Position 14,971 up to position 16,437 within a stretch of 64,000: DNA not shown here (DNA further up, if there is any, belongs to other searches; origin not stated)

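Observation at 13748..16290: Tightly coupled three-gene operon of unknown function, a candidate novel defence or accessory system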

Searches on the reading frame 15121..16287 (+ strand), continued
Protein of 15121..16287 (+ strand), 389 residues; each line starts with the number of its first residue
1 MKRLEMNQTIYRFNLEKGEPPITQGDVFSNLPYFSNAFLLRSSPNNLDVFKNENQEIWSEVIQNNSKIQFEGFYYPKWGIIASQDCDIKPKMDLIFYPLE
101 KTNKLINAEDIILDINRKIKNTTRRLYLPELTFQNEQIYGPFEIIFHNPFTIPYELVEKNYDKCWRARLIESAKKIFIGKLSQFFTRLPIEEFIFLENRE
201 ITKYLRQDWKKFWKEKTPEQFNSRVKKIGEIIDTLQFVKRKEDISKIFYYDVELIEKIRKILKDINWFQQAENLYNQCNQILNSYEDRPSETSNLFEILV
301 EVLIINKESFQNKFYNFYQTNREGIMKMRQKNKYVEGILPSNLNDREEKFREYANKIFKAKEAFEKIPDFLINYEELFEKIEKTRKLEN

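Call 65: get_annotated_region(hit=H1, flank=6000)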
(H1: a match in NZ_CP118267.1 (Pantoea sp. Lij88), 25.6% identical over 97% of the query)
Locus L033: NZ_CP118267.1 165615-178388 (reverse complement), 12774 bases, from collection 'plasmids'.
description: Pantoea sp. Lij88 plasmid unnamed1, complete sequence
organism: Pantoea sp. Lij88 (NCBI taxid 3028622)
taxonomy: Bacteria; Pseudomonadota; Gammaproteobacteria; Enterobacterales; Erwiniaceae; Pantoea; Pantoea sp. Lij88
host: -; source: cell culture,soil; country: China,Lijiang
typing (MOB-suite, as given by PLSDB): non-mobilizable; replicon rep_cluster_1232
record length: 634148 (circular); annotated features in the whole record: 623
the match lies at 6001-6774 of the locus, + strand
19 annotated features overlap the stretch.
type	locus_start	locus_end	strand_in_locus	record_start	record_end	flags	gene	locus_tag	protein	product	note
CDS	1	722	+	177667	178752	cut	umuC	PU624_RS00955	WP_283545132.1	translesion error-prone DNA polymerase V subunit UmuC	GO:0006281 - DNA repair [Evidence IEA]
CDS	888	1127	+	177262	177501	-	ycgZ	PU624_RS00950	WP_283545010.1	regulatory protein YcgZ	-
CDS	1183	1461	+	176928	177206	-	-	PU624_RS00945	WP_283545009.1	hypothetical protein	-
CDS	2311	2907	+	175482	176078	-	-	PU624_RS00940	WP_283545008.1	hypothetical protein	-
CDS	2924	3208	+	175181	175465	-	-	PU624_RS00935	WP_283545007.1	hypothetical protein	-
CDS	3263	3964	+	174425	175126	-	-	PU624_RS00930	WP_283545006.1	antitermination protein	GO:0006355 - regulation of DNA-templated transcription [Evidence IEA]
CDS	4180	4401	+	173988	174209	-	-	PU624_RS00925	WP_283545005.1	phage holin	GO:0019835 - cytolysis [Evidence IEA]; GO:0001907 - symbiont-mediated killing of host cell [Evidence IEA]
CDS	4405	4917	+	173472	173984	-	-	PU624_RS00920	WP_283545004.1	lysozyme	-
CDS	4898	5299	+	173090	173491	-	-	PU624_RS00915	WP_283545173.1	DUF2570 domain-containing protein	-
CDS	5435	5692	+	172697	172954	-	-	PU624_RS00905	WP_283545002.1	hypothetical protein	-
CDS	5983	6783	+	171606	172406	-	-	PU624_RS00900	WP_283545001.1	TIGR04255 family protein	-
CDS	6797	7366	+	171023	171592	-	-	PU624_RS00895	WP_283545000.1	hypothetical protein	-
CDS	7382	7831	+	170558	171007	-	-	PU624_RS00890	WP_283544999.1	hypothetical protein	-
CDS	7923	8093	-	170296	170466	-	-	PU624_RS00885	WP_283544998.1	DUF2158 domain-containing protein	-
CDS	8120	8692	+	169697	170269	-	-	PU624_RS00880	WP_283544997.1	terminase small subunit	-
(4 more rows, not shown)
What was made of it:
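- In a Pantoea prophage it heads a different three-gene set, between the lysis and terminase genes (call 65). TIGR04255 heads different three-gene sets in bacteria (call 65).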

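Call 69: search_dna_similar(query=L033:5983-6780:+, collection=plasmids, mode=protein, max_evalue=0.001, max_rows=40)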
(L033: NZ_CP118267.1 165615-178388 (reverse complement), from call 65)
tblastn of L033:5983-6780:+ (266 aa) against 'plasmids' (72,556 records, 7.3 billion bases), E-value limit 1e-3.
Records with a match: 1; places in all: 1; records where one place covers at least 80% of the query: 1.
Best place of each record, by identity: >=99% 1.
By first word of the organism name: Pantoea 1.
By predicted mobility (MOB-suite, as given by PLSDB): non-mobilizable 1.
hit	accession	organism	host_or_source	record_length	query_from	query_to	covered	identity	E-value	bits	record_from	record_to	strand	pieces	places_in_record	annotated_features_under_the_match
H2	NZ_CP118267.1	Pantoea sp. Lij88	cell culture,soil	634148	1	266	100%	100.0%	2e-176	545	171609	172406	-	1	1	TIGR04255 family protein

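Call 70: search_dna_similar(query=L033:5983-6780:+, collection=phages, mode=protein, max_evalue=0.001, max_rows=40)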
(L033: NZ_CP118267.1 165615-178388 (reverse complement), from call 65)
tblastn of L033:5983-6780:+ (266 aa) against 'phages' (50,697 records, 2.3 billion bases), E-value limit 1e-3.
No match.

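Call 71: search_protein_families(library=padloc, proteins=[L033:5983-6780:+, L033:6797-7363:+, L033:7382-7828:+, L010:89-862:+, L010:852-1202:+, L010:1207-1842:+, L009:88-816:+, L009:1432-2082:+, L021:6591-7307:+, L021:7980-8669:+], max_evalue=0.1)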
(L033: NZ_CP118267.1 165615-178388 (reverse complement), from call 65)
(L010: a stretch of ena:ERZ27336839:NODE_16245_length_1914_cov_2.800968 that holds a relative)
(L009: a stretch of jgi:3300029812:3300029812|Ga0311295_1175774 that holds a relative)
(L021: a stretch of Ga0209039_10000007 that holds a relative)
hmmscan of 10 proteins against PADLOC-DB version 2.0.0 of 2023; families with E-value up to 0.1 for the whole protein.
L033:5983-6780:+ (266 aa): 0 families

L033:6797-7363:+ (189 aa): 1 family
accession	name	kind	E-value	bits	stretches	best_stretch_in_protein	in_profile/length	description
PDLC04577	PDC-M32A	-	0.00041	17.6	1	60-147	238-326/384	-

L033:7382-7828:+ (149 aa): 0 families

L010:89-862:+ (258 aa): 0 families

L010:852-1202:+ (117 aa): 0 families

L010:1207-1842:+ (212 aa): 0 families

L009:88-816:+ (243 aa): 0 families

L009:1432-2082:+ (217 aa): 0 families

L021:6591-7307:+ (239 aa): 0 families

L021:7980-8669:+ (230 aa): 0 families
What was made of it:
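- On Known or candidate anti-phage systems (PADLOC-DB v2.0.0): No hit at E <= 0.1 for the seven trio proteins from L009, L010 and L021 scanned in call 71.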

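Call 76: fold_search(model_id=the predicted structure, library=pdb)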
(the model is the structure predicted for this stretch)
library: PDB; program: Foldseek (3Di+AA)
matches with E <= 10: 119; with E <= 0.001: 0
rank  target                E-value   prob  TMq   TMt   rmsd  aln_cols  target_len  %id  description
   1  6z0c_C                9.5e-01  0.08  0.12  0.20  22.8       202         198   17  Structure of in silico modelled artificial Maquette-3 protein (released 2021-03-17)
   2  1wdz_A                1.0e+00  0.06  0.12  0.17  28.6       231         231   16  Crystal structure of RCB domain of IRSp53 (released 2005-06-07)
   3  6z0c_A                1.2e+00  0.07  0.12  0.20  22.8       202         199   17  Structure of in silico modelled artificial Maquette-3 protein (released 2021-03-17)
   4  5vju                  1.2e+00  0.06  0.12  0.20  21.6       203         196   15  De Novo Photosynthetic Reaction Center Protein Variant Equipped with His-Tyr H-bond, Heme B, and Cd(II) ions (released 2018-04-25)
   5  2yfb_A                1.5e+00  0.05  0.12  0.16  12.3       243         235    6  X-ray structure of McpS ligand binding domain in complex with succinate (released 2012-04-18)
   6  1z7q_c                1.8e+00  0.04  0.10  0.16  17.5       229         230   10  Crystal structure of the 20s proteasome from yeast in complex with the proteasome activator PA26 from Trypanosome bruc (released 2005-08-09)
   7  9ki1_0                2.0e+00  0.16  0.13  0.11  13.1       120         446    8  Baseplate structure of Escherichia phage Mu (released 2025-02-12)
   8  8wdf                  2.1e+00  0.08  0.17  0.22  14.8       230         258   14  Chemoreceptor PilJ from Pseudomonas aeruginosa PA14 (released 2024-07-24)
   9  8gl3                  2.1e+00  0.05  0.12  0.20  22.7       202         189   17  De novo design of monomeric helical bundles for pH-controlled membrane lysis (released 2023-09-06)
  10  8xje_B                2.2e+00  0.02  0.10  0.16  14.7       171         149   13  Crystal structure of the YqeY protein from Campylobacter jejuni (released 2024-05-22)
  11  5vjs                  2.4e+00  0.08  0.17  0.28  20.4       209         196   12  De Novo Photosynthetic Reaction Center Protein Equipped with Heme B, a synthetic Zn porphyrin, and Zn(II) cations (released 2018-04-25)
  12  9ki1_u                2.5e+00  0.12  0.12  0.12  12.3       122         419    8  Baseplate structure of Escherichia phage Mu (released 2025-02-12)
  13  8omv_A                2.8e+00  0.02  0.09  0.06  29.6       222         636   11  Crystal structure of the constitutively active S117E/S181E mutant of human IKK2 (released 2024-04-10)
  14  9e5c_4z               2.9e+00  0.02  0.11  0.09  21.8       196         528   12  Cryo-EM structure of 96 nm repeat of microtubule doublet from T. brucei flagellum (released 2025-03-12)
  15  6dfk_D                2.9e+00  0.02  0.08  0.12  21.3       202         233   15  Crystal structure of the 11S subunit of the Plasmodium falciparum proteasome, PA28 (released 2019-08-07)
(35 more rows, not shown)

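Call 79: search_protein_families(library=pfam, proteins=[L033:6797-7363:+, L033:7382-7828:+, L008:7357-8139:-, L008:6285-7196:-, L008:4137-5066:-, L008:12169-15165:+], max_evalue=0.01)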
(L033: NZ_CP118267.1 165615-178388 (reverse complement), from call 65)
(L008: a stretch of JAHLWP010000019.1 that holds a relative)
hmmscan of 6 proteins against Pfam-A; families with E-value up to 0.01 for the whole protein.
L033:6797-7363:+ (189 aa): 0 families

L033:7382-7828:+ (149 aa): 0 families

L008:7357-8139:- (260 aa): 0 families

L008:6285-7196:- (303 aa): 0 families

L008:4137-5066:- (309 aa): 0 families

L008:12169-15165:+ (999 aa): 4 families
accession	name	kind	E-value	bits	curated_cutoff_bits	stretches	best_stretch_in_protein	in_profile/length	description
PF02384.22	N6_Mtase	-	5e-13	49.5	20.4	2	277-380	4-100/311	N-6 DNA Methylase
PF07669.17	Eco57I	-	1.9e-08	35.1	25.3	1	358-617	1-151/171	Eco57I restriction-modification methylase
PF01170.24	UPF0020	-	2.8e-06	27.6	22.3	1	315-380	28-99/197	RMKL-like, methyltransferase domain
PF20473.4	MmeI_Mtase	-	0.00042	20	27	0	318-379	22-84/259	MmeI, DNA-methyltransferase domain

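Call 81: search_protein_families(library=pfam, proteins=[L016:4313-6010:+, L021:3345-5444:+, L021:5450-6220:+, L021:1891-3060:+, L021:12071-13351:-, L022:8375-9487:-, L022:315-1736:+, L026:4826-5953:+, L026:9992-11269:+, L026:1501-2976:+], max_evalue=0.001)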
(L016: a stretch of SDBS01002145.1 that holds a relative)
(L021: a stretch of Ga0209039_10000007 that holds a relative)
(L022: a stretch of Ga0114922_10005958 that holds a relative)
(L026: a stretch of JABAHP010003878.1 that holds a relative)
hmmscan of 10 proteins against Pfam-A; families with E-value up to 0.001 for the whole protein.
L016:4313-6010:+ (566 aa): 8 families
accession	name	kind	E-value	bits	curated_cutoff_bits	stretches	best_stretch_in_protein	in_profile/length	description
PF13676.11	TIR_2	-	2.7e-18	67.1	28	1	437-544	1-109/122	TIR domain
PF13424.12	TPR_12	-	3.6e-09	37.1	30.1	1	68-135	8-77/77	Tetratricopeptide repeat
PF07719.23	TPR_2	-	9.6e-08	32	27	0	107-136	5-34/34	Tetratricopeptide repeat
PF17874.7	TPR_MalT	-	1.1e-07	31.9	45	1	31-312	54-316/336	MalT-like TPR region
PF01582.25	TIR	-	6.8e-07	29.7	21.3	1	434-512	1-82/179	TIR domain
PF00515.34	TPR_1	-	1.3e-05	25.3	27.8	0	107-136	5-34/34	Tetratricopeptide repeat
PF10137.14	CAP12-PCTIR_TIR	-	5.7e-05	23.6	24.7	1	437-501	2-67/119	CAP12/Pycsar effector protein, TIR domain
PF13181.12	TPR_8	-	0.0004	20.8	25.7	0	107-136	5-34/34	Tetratricopeptide repeat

L021:3345-5444:+ (700 aa): 1 family
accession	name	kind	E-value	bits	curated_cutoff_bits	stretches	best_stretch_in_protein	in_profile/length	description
PF13620.12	CarboxypepD_reg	-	0.00036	21.3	32.3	0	464-544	2-72/82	Carboxypeptidase regulatory-like domain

L021:5450-6220:+ (257 aa): 3 families
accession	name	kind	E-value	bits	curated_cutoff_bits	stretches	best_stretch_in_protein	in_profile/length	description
PF13412.12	HTH_24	-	4.1e-06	26.7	21.9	0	186-225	8-47/48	Winged helix-turn-helix DNA-binding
PF24266.1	HTH_HVO_0163_N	-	7.6e-06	26.3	31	1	107-164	2-59/70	HVO_0163, N-terminal HTH domain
PF12802.13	MarR_2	-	0.00071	20.1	27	0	191-225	15-50/61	MarR family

L021:1891-3060:+ (390 aa): 0 families

L021:12071-13351:- (426 aa): 5 families
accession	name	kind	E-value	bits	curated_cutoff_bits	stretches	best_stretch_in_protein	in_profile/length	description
PF01555.25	N6_N4_Mtase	-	1.1e-16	61.9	26.7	1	59-108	165-214/221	DNA methylase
PF13847.12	Methyltransf_31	-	1.7e-07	31.5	27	1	76-137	4-68/145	Methyltransferase domain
PF02086.21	MethyltransfD12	-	7e-07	29.7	22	1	59-185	7-125/253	D12 class N6 adenine-specific DNA methyltransferase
PF01170.24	UPF0020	-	4.4e-06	27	22.3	1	75-119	28-73/197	RMKL-like, methyltransferase domain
PF09445.16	Methyltransf_15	-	0.00026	21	22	0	77-120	2-45/165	RNA cap guanine-N2 methyltransferase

L022:8375-9487:- (370 aa): 0 families

L022:315-1736:+ (474 aa): 1 family
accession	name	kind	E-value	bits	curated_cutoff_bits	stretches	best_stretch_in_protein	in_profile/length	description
PF05762.20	VWA_CoxE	-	5.5e-09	36.2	26.4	1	253-340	14-102/222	VWA domain containing CoxE-like protein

L026:4826-5953:+ (376 aa): 0 families

L026:9992-11269:+ (426 aa): 2 families
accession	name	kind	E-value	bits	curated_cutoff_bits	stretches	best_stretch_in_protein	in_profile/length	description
PF19263.5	DUF5906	-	6.6e-17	62.6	27.6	1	169-276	1-110/114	Family of unknown function (DUF5906)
PF08706.16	D5_N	-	1.6e-06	28.9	22.4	1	62-137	68-143/145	D5 N terminal like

L026:1501-2976:+ (492 aa): 0 families
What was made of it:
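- L016: TPR-TIR protein directly upstream (call 81). L021: DNA methylase (call 81). L026: D5-type primase (call 81).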

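Call 85: list_cluster_members(proteins=[P0047, P0052, P0069, P0072, P0078, P0087, P0100, P0105, P0119, P0123])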
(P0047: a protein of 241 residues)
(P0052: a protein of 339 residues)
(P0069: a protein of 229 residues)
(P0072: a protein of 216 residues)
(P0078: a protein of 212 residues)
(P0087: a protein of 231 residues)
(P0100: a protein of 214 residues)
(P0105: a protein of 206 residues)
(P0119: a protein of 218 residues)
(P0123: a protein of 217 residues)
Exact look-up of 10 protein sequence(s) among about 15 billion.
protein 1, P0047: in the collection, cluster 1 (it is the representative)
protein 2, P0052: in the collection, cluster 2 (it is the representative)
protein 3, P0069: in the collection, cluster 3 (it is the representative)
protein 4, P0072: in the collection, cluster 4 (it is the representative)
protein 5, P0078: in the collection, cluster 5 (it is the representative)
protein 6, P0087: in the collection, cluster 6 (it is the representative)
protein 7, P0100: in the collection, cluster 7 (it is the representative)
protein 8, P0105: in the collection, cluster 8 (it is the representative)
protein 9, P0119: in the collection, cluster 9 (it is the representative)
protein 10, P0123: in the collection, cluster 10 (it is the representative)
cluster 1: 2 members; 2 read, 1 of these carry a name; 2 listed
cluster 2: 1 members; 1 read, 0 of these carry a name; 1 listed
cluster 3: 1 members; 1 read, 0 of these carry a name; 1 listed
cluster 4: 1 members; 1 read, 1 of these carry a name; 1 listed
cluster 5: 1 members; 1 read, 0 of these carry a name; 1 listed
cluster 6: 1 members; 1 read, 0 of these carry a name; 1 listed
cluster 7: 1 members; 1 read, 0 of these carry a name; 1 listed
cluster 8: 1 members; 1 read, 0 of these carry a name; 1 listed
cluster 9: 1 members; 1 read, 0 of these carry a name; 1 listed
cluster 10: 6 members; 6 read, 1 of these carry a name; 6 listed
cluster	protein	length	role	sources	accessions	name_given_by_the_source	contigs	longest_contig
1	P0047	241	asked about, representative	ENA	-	-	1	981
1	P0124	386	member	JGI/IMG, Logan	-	hypothetical protein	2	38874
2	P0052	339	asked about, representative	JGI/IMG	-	-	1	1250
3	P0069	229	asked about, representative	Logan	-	-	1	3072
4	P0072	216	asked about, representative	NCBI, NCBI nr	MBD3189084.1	MAG: hypothetical protein GF308_00485 [Candidatus Heimdallarchaeota archaeon] | hypothetical protein [Candidatus Heimdallarchaeota archaeon]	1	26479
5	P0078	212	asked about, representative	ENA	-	-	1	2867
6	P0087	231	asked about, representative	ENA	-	-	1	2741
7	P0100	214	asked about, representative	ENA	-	-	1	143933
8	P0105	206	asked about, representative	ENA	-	-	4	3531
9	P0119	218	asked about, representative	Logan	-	-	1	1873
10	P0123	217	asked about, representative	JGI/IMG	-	hypothetical protein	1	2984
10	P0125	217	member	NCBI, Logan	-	-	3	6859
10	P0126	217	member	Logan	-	-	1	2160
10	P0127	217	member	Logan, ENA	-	-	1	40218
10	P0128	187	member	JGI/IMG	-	-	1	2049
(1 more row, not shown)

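Call 86: find_encoding_contigs(protein=P0100, flank=8000, max_places=1)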
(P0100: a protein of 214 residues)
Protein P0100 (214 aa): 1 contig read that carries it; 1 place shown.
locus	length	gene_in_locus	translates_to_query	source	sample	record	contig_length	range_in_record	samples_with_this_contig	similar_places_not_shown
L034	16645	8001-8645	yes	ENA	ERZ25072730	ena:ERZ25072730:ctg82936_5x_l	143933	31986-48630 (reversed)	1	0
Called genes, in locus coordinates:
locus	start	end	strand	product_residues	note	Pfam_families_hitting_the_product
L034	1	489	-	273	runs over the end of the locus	-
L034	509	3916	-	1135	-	PF17957:Big_7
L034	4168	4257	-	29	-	-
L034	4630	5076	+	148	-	-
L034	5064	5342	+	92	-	PF08986:DUF1889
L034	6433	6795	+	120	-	-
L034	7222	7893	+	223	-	-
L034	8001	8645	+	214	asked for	-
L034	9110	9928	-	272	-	-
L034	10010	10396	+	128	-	PF04343:DUF488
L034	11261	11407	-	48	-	-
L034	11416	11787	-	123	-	-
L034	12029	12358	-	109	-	-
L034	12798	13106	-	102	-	-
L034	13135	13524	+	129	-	-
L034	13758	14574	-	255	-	PF01978:TrmB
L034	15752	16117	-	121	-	-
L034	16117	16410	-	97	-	-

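Call 87: find_encoding_contigs(protein=P0127, flank=8000, max_places=1)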
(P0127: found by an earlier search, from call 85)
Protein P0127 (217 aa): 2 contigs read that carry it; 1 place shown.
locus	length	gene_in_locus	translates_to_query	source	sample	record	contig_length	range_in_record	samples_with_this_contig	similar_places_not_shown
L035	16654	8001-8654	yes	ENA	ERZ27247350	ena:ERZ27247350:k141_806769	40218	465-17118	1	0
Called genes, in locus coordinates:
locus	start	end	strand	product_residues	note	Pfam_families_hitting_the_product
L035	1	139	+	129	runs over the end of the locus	-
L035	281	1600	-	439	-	PF01523:PmbA_TldD_1st, PF19290:PmbA_TldD_2nd, PF19289:PmbA_TldD_3rd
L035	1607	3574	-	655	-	PF00493:MCM (faint), PF01078:Mg_chelatase, PF00004:AAA (faint), PF00158:Sigma54_activat, PF13654:AAA_32 (weak), PF20436:LonB_AAA-LID (weak), PF05362:Lon_C, PF13541:ChlI, +1 more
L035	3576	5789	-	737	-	PF02359:CDC48_N, PF02933:CDC48_2, PF00004:AAA, PF05496:RuvB_N, PF13191:AAA_16, PF17862:AAA_lid_3, PF00004:AAA, PF17862:AAA_lid_3, +14 more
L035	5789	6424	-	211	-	PF01022:HTH_5, PF12840:HTH_20, PF21476:PF0610-like_N (faint), PF01978:TrmB (faint), PF24270:HTH_Cmi2_C (weak)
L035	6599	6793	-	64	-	-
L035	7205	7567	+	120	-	-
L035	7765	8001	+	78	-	-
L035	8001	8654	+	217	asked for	-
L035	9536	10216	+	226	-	-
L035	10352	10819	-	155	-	PF00515:TPR_1 (weak), PF07719:TPR_2 (weak), PF13414:TPR_11, PF13431:TPR_17 (weak), PF00515:TPR_1 (weak), PF13424:TPR_12 (weak), PF13414:TPR_11, PF00515:TPR_1, +8 more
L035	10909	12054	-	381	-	PF00155:Aminotran_1_2, PF00266:Aminotran_5, PF05889:SepSecS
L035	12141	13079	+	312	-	PF03009:GDPD, PF04071:zf-like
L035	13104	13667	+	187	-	-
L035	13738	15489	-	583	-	PF01966:HD, PF19276:HD_assoc_2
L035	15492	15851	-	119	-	PF01849:NAC, PF19026:UBA_HYPK (weak)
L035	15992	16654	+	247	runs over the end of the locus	PF27246:MJ1433_N, PF27232:MJ1433_C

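Call 88: find_encoding_contigs(protein=P0072, flank=8000, max_places=1)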
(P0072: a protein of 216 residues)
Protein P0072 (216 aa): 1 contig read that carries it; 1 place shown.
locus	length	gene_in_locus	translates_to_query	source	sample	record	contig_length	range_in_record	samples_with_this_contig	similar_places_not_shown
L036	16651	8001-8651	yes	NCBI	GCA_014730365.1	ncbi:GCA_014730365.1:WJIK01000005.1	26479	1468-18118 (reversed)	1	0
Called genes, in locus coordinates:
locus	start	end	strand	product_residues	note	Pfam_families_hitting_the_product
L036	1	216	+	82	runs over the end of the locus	PF04255:DUF433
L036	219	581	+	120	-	PF18478:PIN_10, PF18480:DUF5615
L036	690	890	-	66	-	-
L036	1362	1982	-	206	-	-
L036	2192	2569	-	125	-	-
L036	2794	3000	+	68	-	-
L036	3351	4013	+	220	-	-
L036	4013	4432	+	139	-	PF01850:PIN, PF13470:PIN_3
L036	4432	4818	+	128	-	-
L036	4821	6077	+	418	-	-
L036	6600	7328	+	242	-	-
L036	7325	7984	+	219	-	-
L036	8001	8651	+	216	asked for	-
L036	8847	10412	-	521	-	-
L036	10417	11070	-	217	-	PF27258:NspV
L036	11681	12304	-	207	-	PF00149:Metallophos (weak), PF12850:Metallophos_2 (weak)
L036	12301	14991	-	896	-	PF04851:ResIII, PF00270:DEAD, PF00271:Helicase_C, PF09369:MZB (weak)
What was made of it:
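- L036: PIN pairs and a ResIII/DEAD-MZB helicase (call 88). A D5-type primase lies next to L026 (call 81), and PIN TA pairs surround L036 (call 88).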

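Call 95: search_solved_structures(query=L033:5983-6780:+, max_evalue=10, show_alignments=1)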
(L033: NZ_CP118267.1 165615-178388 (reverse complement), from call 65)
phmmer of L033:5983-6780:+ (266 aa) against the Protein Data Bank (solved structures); distinct sequences matched with E-value up to 10: 1.
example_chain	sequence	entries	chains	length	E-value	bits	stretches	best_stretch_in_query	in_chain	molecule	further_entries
4yor_A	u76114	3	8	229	0.73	12.7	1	127-194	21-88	3-5 exonuclease PhoExo I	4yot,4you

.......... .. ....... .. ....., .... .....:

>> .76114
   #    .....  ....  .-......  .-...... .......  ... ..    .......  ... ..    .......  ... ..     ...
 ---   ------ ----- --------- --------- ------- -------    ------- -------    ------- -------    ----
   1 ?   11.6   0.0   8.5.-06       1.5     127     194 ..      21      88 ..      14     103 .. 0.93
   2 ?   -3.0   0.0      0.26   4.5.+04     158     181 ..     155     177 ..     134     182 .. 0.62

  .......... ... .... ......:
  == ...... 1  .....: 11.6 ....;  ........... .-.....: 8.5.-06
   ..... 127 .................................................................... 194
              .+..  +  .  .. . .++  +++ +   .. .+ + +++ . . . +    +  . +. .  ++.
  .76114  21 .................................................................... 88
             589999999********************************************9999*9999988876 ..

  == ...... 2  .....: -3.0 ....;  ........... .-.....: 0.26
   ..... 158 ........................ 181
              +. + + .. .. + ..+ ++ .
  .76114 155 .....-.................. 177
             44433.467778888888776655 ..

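Call 96: search_solved_structures(query=L033:7382-7828:+, max_evalue=10, show_alignments=1)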
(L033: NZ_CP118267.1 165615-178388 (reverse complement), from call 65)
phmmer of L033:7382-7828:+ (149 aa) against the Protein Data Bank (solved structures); distinct sequences matched with E-value up to 10: 0.
